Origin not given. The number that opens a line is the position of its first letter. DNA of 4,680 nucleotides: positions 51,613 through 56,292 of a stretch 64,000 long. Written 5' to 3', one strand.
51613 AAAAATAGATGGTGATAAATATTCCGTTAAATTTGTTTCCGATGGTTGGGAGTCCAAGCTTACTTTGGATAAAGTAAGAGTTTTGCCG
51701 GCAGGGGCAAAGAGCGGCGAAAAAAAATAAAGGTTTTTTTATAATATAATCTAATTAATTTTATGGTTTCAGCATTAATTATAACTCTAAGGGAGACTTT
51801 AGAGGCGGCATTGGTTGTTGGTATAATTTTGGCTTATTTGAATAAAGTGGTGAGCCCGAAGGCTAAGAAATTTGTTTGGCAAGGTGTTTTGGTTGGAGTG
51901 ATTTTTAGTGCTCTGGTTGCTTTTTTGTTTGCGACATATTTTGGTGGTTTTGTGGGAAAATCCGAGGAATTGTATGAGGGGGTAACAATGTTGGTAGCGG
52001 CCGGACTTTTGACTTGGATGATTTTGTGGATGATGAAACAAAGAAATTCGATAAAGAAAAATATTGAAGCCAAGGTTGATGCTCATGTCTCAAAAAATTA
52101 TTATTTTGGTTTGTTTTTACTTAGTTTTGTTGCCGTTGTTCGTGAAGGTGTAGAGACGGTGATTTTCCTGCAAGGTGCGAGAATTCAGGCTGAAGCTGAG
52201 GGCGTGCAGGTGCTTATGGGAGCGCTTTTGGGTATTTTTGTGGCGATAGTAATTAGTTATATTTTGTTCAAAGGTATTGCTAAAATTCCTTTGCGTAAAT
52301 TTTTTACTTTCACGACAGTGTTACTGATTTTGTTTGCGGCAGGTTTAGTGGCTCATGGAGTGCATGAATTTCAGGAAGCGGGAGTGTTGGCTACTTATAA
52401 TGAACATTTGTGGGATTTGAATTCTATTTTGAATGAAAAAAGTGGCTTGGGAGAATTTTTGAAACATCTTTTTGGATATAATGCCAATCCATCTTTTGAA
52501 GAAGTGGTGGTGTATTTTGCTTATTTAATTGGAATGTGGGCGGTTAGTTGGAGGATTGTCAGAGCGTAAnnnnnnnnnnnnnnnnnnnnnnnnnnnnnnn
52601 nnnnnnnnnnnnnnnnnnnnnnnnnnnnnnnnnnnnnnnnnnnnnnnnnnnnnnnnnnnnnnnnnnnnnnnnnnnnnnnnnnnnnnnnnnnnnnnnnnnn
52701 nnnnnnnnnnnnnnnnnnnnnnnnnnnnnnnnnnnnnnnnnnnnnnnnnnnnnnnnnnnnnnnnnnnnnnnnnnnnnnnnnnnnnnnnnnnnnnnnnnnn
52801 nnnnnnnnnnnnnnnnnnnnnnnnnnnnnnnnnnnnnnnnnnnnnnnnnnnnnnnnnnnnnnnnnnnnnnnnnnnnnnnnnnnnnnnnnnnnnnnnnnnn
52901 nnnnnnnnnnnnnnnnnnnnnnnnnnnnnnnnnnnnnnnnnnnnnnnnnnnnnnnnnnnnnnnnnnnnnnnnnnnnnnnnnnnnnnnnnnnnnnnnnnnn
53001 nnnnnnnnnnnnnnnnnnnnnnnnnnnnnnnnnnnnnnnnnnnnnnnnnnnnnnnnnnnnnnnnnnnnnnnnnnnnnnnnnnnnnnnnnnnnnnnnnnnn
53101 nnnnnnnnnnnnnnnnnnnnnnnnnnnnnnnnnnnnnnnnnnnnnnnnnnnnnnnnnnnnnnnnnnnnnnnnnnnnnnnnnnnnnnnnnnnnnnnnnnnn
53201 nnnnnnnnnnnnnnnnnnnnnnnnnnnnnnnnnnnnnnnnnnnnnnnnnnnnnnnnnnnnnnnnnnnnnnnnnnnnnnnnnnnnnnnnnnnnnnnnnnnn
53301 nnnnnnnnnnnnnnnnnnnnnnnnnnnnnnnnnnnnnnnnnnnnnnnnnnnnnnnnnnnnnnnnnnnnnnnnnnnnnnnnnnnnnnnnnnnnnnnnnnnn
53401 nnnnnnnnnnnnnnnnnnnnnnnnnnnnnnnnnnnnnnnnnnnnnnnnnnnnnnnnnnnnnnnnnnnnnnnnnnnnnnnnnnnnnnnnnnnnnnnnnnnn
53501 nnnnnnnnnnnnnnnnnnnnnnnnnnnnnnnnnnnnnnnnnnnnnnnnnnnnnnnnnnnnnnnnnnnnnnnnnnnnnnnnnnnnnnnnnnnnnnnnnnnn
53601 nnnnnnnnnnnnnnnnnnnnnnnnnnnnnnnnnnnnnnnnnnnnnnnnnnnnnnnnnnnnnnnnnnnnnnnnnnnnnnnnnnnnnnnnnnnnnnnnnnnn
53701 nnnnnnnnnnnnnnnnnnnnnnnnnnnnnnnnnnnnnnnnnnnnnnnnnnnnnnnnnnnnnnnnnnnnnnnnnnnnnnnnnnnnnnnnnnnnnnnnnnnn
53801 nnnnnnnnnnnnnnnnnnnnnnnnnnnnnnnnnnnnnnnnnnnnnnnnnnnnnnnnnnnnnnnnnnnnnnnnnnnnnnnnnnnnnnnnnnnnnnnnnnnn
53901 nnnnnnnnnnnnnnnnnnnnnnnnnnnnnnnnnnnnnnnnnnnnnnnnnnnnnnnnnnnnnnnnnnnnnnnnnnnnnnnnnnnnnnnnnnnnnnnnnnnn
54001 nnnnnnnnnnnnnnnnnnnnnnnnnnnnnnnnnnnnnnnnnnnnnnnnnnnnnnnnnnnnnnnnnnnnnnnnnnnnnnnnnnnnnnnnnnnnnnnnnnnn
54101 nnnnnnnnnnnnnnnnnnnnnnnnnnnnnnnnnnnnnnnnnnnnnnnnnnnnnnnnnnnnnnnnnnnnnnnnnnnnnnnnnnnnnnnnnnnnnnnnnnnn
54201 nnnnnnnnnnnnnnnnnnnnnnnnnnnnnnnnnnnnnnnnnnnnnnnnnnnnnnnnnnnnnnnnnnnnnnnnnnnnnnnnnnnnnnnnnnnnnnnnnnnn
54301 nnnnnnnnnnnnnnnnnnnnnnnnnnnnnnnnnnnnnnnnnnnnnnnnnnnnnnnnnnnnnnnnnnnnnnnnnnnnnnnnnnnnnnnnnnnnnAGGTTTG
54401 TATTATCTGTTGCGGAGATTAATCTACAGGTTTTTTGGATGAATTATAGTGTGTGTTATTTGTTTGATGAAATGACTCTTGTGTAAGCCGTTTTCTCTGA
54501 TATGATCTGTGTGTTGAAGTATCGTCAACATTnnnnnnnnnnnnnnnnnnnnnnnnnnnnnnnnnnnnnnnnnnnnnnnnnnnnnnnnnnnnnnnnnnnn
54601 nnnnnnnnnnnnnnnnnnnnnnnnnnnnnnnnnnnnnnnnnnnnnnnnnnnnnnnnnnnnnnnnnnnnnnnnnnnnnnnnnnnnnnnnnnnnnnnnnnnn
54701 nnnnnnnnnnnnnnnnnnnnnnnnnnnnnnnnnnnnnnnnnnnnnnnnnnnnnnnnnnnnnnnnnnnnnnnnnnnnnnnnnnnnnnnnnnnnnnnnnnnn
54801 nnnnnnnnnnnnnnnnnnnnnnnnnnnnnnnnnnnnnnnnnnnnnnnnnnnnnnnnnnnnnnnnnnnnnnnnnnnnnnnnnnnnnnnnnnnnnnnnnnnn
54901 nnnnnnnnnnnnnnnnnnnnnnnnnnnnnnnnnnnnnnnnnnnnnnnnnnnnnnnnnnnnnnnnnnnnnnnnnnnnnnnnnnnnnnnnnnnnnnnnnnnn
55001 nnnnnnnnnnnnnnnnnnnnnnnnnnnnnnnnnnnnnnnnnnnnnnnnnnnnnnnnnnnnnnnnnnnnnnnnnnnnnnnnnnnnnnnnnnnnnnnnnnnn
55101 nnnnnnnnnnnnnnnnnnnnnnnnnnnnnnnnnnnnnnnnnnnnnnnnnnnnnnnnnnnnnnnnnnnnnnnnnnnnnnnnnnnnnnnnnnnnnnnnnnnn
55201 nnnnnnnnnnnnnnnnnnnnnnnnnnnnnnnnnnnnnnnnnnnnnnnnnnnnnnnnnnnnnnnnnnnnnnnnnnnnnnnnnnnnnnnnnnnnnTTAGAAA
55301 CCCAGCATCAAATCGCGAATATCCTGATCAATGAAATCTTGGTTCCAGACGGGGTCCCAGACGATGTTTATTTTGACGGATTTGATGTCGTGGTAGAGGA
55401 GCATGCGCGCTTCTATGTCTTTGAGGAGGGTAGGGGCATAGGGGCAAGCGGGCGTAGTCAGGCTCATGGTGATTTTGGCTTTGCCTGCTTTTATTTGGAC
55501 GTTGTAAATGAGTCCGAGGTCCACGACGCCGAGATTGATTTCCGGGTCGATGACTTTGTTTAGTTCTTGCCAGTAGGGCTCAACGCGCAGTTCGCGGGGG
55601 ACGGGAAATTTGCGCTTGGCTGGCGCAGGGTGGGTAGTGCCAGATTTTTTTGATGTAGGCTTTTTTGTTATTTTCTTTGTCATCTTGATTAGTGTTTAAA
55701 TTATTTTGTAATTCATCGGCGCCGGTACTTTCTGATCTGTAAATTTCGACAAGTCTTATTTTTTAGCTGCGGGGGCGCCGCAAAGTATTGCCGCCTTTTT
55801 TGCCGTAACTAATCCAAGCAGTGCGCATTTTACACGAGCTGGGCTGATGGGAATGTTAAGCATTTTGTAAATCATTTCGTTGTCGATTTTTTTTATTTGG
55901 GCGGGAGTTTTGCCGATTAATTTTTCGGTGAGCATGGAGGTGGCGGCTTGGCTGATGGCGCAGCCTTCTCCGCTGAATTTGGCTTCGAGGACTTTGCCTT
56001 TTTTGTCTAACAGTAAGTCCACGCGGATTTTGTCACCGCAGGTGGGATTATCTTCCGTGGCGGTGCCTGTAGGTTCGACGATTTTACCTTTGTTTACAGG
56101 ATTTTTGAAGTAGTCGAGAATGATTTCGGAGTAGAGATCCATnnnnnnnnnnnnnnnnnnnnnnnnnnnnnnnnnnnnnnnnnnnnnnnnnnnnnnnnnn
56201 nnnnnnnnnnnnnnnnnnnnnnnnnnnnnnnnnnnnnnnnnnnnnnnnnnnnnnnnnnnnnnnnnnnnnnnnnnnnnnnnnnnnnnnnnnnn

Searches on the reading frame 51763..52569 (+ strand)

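Call 11: search_protein_families(library=pfam, proteins=[window:51763-52569:+], max_evalue=0.00001)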
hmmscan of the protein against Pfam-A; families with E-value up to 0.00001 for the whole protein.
window:51763-52569:+ (268 aa): 1 family
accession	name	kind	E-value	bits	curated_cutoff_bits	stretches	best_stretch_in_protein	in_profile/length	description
PF03239.20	FTR1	-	8.4e-53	180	25.3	1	1-258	1-266/284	Iron permease FTR1 family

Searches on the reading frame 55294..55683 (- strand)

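Call 79: search_protein_families(library=pfam, proteins=[window:55294-55683:-], max_evalue=0.01)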
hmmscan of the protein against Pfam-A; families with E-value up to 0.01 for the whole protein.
window:55294-55683:- (129 aa): 1 family
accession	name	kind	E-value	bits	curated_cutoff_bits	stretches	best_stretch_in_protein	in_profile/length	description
PF01883.24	FeS_assembly_P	-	4.5e-15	56.1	23.5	1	41-95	8-62/73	Iron-sulfur cluster assembly protein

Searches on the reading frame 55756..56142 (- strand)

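Call 79: search_protein_families(library=pfam, proteins=[window:55756-56142:-], max_evalue=0.01)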
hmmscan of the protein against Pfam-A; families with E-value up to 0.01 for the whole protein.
window:55756-56142:- (128 aa): 1 family
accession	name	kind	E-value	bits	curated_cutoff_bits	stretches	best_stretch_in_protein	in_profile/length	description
PF01592.21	NifU_N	-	1.1e-26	93.9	22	1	4-118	2-117/127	NifU-like N terminal domain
